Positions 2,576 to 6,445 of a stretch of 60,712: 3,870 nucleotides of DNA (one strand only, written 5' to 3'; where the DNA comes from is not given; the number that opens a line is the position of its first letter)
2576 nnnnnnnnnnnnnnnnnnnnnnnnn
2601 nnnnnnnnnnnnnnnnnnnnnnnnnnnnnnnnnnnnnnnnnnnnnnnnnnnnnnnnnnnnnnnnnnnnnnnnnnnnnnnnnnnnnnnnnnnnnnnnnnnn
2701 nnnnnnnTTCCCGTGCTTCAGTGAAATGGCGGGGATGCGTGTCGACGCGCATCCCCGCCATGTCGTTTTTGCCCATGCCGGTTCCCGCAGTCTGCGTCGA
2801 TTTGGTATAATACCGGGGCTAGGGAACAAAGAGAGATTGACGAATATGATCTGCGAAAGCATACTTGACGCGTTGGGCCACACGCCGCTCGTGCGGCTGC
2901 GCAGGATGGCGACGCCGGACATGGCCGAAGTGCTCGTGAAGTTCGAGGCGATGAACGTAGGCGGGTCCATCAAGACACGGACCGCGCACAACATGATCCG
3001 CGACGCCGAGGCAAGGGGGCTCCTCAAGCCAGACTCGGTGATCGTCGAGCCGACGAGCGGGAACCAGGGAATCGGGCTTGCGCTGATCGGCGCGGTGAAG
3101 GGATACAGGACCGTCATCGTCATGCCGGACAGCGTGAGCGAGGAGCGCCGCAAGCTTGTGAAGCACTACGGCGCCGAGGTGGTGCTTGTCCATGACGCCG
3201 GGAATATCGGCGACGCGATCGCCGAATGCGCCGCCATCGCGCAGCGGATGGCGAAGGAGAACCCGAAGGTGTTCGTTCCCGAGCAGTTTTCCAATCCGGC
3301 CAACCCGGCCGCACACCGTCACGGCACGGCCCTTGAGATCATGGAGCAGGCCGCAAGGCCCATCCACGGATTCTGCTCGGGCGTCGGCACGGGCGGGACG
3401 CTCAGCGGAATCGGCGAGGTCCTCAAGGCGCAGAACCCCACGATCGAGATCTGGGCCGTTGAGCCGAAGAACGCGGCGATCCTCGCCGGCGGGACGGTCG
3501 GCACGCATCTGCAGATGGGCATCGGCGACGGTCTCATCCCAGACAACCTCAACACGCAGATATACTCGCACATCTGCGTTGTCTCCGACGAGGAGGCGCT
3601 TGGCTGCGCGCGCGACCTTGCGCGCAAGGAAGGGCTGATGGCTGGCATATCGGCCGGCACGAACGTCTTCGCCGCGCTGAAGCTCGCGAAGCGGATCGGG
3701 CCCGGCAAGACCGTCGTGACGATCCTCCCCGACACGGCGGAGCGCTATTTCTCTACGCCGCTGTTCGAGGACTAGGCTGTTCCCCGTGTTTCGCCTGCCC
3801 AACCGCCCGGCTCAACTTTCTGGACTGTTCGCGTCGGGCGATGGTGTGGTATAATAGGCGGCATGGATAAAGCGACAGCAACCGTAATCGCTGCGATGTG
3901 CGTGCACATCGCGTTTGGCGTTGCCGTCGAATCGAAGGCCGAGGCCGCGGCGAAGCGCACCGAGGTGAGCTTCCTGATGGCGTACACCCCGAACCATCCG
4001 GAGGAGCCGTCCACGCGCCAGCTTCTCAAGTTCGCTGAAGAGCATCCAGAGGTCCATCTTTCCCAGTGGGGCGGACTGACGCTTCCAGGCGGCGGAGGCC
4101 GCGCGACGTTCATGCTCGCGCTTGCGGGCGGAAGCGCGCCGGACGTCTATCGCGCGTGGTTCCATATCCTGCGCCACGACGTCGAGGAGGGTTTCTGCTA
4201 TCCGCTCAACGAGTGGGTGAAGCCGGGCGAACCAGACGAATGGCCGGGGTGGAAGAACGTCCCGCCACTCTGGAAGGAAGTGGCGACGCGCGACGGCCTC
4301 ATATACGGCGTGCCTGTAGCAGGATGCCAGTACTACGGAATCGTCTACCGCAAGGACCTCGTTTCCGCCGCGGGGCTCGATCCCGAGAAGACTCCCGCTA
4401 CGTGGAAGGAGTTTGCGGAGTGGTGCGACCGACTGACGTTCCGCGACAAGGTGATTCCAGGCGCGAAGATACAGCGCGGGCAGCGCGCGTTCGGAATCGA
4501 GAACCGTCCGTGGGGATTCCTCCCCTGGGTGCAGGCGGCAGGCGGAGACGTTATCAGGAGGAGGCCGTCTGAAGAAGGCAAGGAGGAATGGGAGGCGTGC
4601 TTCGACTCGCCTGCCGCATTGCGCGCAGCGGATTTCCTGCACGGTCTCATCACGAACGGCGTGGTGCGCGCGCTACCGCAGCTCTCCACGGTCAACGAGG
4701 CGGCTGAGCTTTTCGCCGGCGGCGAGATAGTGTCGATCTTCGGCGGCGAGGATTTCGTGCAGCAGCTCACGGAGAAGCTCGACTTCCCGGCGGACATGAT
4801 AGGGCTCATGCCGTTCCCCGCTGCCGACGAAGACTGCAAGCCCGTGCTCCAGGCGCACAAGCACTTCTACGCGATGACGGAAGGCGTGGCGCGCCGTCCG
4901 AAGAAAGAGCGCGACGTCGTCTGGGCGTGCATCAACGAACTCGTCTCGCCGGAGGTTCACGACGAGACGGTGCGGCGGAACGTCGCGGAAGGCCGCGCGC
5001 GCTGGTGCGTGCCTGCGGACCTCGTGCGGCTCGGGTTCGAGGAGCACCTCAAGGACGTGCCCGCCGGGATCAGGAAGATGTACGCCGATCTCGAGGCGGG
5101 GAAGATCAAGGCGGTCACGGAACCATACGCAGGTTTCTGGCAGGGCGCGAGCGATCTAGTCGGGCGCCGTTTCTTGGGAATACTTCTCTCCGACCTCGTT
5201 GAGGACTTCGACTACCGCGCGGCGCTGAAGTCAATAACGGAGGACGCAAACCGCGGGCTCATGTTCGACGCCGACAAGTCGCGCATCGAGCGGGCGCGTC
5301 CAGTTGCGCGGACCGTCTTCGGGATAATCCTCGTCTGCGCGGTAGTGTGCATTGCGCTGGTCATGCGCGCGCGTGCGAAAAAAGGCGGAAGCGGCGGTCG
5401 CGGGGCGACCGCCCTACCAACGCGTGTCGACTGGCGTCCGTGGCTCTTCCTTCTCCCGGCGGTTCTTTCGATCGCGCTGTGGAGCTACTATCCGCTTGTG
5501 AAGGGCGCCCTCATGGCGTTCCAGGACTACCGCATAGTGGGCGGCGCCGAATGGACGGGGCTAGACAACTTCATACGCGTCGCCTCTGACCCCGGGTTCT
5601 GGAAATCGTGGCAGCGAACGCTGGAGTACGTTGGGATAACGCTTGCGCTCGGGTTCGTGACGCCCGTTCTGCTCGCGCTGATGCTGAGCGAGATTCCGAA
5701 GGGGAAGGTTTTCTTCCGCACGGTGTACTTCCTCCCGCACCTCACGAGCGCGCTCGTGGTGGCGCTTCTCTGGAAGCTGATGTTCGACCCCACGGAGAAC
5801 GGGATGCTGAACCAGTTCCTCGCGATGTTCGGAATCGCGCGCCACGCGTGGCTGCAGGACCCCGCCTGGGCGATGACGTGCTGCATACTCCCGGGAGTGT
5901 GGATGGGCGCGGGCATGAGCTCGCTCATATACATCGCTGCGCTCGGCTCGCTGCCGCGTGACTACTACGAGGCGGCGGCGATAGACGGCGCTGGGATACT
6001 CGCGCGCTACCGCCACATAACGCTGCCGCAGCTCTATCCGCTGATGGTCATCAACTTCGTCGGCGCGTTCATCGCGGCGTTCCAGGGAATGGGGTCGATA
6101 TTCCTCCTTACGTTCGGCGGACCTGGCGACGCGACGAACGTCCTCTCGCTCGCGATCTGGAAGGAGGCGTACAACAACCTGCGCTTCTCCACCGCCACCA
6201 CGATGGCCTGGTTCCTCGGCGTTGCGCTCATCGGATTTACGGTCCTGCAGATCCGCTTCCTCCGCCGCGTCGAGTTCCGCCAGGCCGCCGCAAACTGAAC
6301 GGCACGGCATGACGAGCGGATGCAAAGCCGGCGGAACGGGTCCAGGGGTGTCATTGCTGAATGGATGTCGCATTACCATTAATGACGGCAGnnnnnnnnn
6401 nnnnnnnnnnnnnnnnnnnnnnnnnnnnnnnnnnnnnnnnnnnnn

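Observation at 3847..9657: One-sortase/one-substrate exosortase module behind an ABC binding-protein/permease fusion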

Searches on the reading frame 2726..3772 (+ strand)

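Call 12: search_protein_families(library=pfam, proteins=[window:2726-3772:+], max_evalue=0.001)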
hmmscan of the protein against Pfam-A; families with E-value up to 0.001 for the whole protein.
window:2726-3772:+ (349 aa): 1 family
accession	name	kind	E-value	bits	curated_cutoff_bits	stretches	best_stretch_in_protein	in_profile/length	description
PF00291.31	PALP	-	1.6e-71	241.5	35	1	47-336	2-295/295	Pyridoxal-phosphate dependent enzyme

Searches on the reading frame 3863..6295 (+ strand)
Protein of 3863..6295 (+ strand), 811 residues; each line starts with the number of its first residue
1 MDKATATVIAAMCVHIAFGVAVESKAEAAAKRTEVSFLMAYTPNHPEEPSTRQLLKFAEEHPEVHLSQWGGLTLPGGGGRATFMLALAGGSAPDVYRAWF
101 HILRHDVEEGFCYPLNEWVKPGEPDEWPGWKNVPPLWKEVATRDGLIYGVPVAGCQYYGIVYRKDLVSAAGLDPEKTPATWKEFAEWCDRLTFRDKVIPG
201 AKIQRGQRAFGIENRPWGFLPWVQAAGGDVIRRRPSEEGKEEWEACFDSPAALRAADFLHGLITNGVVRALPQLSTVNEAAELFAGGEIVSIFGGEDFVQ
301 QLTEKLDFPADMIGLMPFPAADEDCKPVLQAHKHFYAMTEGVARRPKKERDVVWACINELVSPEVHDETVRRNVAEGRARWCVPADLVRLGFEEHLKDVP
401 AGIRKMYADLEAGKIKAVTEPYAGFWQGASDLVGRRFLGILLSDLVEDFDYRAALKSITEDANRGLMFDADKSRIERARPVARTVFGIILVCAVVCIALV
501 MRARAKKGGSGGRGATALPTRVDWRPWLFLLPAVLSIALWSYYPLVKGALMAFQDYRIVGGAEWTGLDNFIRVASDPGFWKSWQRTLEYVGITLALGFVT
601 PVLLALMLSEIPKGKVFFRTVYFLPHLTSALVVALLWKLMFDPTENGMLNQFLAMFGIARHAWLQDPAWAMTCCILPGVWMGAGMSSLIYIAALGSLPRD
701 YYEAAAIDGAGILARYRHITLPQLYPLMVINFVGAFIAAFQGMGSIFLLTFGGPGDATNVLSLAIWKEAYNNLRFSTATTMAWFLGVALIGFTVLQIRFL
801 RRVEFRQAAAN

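Call 7: search_protein_families(library=ncbifam, proteins=[window:3863-6295:+], max_evalue=1)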
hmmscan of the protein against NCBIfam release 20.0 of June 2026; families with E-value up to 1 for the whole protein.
window:3863-6295:+ (811 aa): 14 families
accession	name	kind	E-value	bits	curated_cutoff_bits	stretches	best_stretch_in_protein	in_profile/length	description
NF007852.0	PRK10561.1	equivalog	3.9e-34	118.9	335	1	521-802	9-290/295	sn-glycerol-3-phosphate ABC transporter permease UgpA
NF008232.0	PRK10999.1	equivalog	2.3e-23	82.7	392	1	562-755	262-459/520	maltose ABC transporter permease MalF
NF040931.1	ABC_arch_GlcT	equivalog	8.4e-17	61.7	360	1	542-785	13-256/278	glucose ABC transporter permease GlcT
TIGR03262.1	PhnU2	equivalog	5.5e-09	35.2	593.25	1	544-794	21-252/546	putative 2-aminoethylphosphonate ABC transporter permease subunit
TIGR00969.1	3a0106s02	subfamily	4.3e-08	33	240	1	565-790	45-261/272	sulfate ABC transporter permease subunit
NF011624.0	PRK15050.1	equivalog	2.2e-06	27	247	1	519-783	17-269/297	2-aminoethylphosphonate ABC transporter permease subunit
TIGR01581.1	Mo_ABC_porter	hypoth_equivalog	7.7e-06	25.5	210.3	1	592-785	32-215/225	ABC transporter permease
TIGR02140.1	permease_CysW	equivalog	9.2e-05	22.1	329.1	1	564-789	30-246/261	sulfate ABC transporter permease subunit CysW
TIGR02139.1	permease_CysT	equivalog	0.00011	21.9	246.1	1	563-795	32-252/265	sulfate ABC transporter permease subunit CysT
NF008208.0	PRK10971.1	equivalog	0.00015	21.3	415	1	570-804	47-275/277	sulfate/thiosulfate ABC transporter permease CysT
TIGR02141.1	modB_ABC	equivalog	0.00038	20.2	182.6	1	593-794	10-198/208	molybdate ABC transporter permease subunit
NF008231.0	PRK10998.1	equivalog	0.0034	17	261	1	696-742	183-229/296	maltose ABC transporter permease MalG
NF008211.0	PRK10974.1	equivalog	0.0051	15.4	411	1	160-191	150-181/439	sn-glycerol-3-phosphate ABC transporter substrate-binding protein UgpB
NF040932.1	ABC_arch_GlcU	equivalog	0.0065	16.1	340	1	685-743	147-205/272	glucose ABC transporter permease GlcU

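Call 8: search_protein_families(library=pfam, proteins=[window:3863-6295:+], max_evalue=1)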
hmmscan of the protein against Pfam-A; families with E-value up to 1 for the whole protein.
window:3863-6295:+ (811 aa): 3 families
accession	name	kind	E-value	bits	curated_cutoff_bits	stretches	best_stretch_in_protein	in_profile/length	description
PF01547.30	SBP_bac_1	-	1.9e-21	77.8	26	1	57-336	17-277/307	Bacterial extracellular solute-binding protein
PF13416.11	SBP_bac_8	-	5.1e-17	63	27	1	81-339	26-226/279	Bacterial extracellular solute-binding protein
PF00528.27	BPD_transp_1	-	8e-15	55.5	26.4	1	613-806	15-181/184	Binding-protein-dependent transport system inner membrane component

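Call 62: find_homologous_proteins(query=window:3863-6295:+, max_evalue=1e-10)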
Query window:3863-6295:+ (811 aa): 573 proteins with E <= 1e-10 among 8000 candidates; the best 120 are listed.
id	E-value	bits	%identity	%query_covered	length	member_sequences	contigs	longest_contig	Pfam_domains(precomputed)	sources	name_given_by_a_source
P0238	0.0e+0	1690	89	100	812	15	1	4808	PF13416.12,PF00528.28,PF01547.31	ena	-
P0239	0.0e+0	1565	85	96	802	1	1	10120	PF13416.12,PF00528.28,PF01547.31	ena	-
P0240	0.0e+0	1411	76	97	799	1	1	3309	PF13416.12,PF00528.28,PF01547.31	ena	-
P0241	0.0e+0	1409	75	96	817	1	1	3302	PF13416.12,PF00528.28,PF01547.31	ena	-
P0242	0.0e+0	1409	75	96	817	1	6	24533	PF13416.12,PF00528.28,PF01547.31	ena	-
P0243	0.0e+0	1408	75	96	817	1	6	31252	PF13416.12,PF00528.28,PF01547.31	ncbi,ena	-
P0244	0.0e+0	1405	75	99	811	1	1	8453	PF13416.12,PF00528.28,PF01547.31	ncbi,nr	ncbi:MAG: extracellular solute-binding protein [Kiritimatiellae bacterium]|nr:extracellular solute-b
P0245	0.0e+0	1402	75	96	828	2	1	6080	PF13416.12,PF00528.28,PF01547.31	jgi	-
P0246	0.0e+0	1402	75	98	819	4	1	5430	PF13416.12,PF00528.28,PF01547.31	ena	-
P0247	0.0e+0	1400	74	98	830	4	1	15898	PF13416.12,PF00528.28,PF01547.31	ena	-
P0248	0.0e+0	1400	76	96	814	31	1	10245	PF13416.12,PF00528.28,PF01547.31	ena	-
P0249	0.0e+0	1399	74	98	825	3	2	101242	PF13416.12,PF00528.28,PF01547.31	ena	-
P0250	0.0e+0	1395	75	97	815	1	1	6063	PF13416.12,PF00528.28,PF01547.31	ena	-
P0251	0.0e+0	1395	76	95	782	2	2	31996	PF13416.12,PF00528.28,PF01547.31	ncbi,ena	-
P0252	0.0e+0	1394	76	96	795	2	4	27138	PF13416.12,PF00528.28,PF01547.31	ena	-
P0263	0.0e+0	1382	74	97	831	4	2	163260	PF13416.12,PF00528.28,PF01547.31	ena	-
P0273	0.0e+0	1378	73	96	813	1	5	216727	PF13416.12,PF00528.28,PF01547.31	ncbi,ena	-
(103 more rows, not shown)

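Call 63: find_encoding_contigs(protein=P0273, flank=8000, max_places=1)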
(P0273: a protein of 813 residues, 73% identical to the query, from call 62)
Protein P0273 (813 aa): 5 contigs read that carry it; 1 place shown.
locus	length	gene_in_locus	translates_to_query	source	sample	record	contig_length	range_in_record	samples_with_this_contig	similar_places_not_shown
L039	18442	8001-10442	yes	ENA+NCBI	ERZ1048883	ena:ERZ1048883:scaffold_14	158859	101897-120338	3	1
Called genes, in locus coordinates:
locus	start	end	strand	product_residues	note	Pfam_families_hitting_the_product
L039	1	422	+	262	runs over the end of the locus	-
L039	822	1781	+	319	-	PF12697:Abhydrolase_6, PF12146:Hydrolase_4 (weak), PF00561:Abhydrolase_1 (weak)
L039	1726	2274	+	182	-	PF02545:Maf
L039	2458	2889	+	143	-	PF00572:Ribosomal_L13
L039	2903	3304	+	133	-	PF00380:Ribosomal_S9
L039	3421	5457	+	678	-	PF00270:DEAD, PF04851:ResIII (faint), PF00271:Helicase_C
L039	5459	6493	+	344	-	-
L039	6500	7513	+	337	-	PF01118:Semialdhyde_dh, PF02774:Semialdhyde_dhC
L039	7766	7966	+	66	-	-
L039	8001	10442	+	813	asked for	PF01547:SBP_bac_1, PF13416:SBP_bac_8, PF00528:BPD_transp_1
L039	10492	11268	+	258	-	PF01966:HD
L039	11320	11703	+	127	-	PF00164:Ribosom_S12_S23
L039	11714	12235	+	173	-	PF00177:Ribosomal_S7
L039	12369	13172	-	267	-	PF00398:RrnaAD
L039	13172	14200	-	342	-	PF13624:SurA_N_3 (weak), PF09312:SurA_N (weak), PF13145:Rotamase_2, PF13616:Rotamase_3, PF00639:Rotamase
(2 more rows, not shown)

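Call 64: find_encoding_contigs(protein=P0263, flank=8000, max_places=1)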
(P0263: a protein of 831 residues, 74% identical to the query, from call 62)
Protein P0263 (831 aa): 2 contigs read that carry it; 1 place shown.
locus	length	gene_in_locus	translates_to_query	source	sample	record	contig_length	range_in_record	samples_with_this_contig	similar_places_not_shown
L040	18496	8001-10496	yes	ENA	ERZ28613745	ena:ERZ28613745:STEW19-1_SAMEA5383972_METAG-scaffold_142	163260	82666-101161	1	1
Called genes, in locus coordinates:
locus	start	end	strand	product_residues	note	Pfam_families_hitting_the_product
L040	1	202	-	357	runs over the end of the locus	PF01547:SBP_bac_1, PF13531:SBP_bac_11, PF13416:SBP_bac_8, PF13343:SBP_bac_6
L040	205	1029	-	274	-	PF00528:BPD_transp_1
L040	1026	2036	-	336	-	PF00528:BPD_transp_1 (weak)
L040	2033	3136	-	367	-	PF00005:ABC_tran, PF13304:AAA_21 (faint), PF08402:TOBE_2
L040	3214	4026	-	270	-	PF03279:Lip_A_acyltrans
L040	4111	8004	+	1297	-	PF01156:IU_nuc_hydro, PF14100:DUF6807, PF18370:RGI_lyase, PF13517:FG-GAP_3 (faint), PF01839:FG-GAP (faint), PF21348:RGL11_C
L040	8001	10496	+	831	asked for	PF01547:SBP_bac_1, PF13416:SBP_bac_8, PF00528:BPD_transp_1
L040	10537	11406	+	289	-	PF16808:PKcGMP_CC (faint)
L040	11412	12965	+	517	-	PF14237:GYF_2 (faint)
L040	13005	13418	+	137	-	PF00293:NUDIX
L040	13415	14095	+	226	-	PF00535:Glycos_transf_2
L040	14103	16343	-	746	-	-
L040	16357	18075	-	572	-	PF10150:RNase_E_G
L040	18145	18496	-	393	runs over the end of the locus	PF01098:FTSW_RODA_SPOVE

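Call 65: find_encoding_contigs(protein=P0239, flank=8000, max_places=1)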
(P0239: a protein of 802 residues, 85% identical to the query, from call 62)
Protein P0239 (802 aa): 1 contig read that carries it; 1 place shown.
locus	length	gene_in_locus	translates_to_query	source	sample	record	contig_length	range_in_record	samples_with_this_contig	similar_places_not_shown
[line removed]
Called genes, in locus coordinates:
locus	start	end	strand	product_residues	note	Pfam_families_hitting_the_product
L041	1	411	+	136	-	?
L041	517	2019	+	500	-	-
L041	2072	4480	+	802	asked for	PF01547:SBP_bac_1, PF13416:SBP_bac_8, PF00528:BPD_transp_1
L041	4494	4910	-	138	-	-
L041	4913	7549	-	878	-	PF00521:DNA_topoisoIV, PF03989:DNA_gyraseA_C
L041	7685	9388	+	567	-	PF02690:Na_Pi_cotrans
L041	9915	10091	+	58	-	-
